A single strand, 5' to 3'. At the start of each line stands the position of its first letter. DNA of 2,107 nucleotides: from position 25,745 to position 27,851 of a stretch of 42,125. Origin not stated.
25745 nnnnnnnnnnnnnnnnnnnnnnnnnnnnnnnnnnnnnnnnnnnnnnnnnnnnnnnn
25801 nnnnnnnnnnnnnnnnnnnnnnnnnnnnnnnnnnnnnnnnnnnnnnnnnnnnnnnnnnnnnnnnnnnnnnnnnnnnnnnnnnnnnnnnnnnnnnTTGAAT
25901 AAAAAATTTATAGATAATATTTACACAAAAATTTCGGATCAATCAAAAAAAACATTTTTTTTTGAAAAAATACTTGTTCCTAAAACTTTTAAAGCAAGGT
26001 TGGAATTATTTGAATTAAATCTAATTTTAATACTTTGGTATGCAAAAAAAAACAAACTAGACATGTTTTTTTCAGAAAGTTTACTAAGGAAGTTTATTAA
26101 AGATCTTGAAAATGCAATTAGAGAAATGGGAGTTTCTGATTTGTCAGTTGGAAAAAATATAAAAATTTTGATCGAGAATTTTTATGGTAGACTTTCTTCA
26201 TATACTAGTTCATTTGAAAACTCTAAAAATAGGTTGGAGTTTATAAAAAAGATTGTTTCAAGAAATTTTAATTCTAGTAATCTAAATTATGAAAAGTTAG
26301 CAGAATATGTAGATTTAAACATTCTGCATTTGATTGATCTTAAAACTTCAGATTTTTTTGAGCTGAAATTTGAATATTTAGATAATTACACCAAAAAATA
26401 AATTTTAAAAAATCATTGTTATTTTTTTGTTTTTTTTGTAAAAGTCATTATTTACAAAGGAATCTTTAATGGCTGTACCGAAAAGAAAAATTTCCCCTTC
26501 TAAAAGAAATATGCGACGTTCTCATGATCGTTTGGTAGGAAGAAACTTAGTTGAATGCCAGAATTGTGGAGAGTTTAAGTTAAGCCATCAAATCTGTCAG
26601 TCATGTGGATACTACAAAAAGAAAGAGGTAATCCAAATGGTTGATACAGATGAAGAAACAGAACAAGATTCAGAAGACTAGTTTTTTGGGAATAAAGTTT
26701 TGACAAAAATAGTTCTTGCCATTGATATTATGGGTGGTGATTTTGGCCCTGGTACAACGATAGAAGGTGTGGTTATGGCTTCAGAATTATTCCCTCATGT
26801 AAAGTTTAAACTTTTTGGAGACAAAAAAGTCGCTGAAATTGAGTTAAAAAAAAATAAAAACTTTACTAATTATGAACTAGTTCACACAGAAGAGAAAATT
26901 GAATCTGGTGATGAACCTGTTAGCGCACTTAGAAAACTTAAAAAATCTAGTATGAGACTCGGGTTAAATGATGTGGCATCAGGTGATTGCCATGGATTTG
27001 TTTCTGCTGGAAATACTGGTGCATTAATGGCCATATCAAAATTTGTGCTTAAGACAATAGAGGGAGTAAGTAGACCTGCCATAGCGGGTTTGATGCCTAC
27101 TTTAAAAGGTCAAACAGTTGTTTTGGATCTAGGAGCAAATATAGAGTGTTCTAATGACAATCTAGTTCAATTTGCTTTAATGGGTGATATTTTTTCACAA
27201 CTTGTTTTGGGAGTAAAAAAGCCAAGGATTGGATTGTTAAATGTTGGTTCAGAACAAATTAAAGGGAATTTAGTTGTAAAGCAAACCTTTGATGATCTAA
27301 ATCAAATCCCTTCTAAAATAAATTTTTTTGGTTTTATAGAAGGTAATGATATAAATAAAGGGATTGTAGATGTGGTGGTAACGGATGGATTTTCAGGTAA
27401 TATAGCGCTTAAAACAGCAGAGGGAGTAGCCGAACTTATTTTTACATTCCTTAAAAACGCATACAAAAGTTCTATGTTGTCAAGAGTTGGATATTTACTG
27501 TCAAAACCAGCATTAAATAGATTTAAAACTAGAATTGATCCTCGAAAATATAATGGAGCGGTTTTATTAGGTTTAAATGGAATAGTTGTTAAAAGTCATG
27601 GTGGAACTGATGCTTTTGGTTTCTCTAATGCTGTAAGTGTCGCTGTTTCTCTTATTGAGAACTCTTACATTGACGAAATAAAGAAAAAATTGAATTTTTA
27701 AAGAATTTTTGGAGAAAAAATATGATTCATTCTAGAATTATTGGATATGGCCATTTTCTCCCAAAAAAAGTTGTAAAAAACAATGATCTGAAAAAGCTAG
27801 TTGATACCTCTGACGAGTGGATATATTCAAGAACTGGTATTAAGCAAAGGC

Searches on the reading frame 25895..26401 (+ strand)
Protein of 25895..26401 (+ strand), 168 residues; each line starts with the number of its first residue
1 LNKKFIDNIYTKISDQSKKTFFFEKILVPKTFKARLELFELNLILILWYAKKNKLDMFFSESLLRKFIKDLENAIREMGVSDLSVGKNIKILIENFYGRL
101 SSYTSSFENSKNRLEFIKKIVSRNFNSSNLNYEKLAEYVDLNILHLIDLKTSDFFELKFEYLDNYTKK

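Call 20: search_protein_families(library=pfam, proteins=[window:25895-26401:+], max_evalue=0.00001)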
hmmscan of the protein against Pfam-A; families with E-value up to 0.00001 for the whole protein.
window:25895-26401:+ (168 aa): 1 family
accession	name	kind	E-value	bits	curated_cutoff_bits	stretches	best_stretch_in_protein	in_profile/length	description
PF03981.17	Ubiq_cyt_C_chap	-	2.2e-19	70.4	21.5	1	28-159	5-138/140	Ubiquinol-cytochrome C chaperone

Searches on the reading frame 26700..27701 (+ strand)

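Call 20: search_protein_families(library=pfam, proteins=[window:26700-27701:+], max_evalue=0.00001)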
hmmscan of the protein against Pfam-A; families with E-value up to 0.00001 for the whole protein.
window:26700-27701:+ (333 aa): 1 family
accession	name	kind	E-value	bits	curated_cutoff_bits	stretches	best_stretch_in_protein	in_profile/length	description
PF02504.20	FA_synthesis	-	2e-107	359.5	29.1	1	5-323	2-321/324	Fatty acid synthesis protein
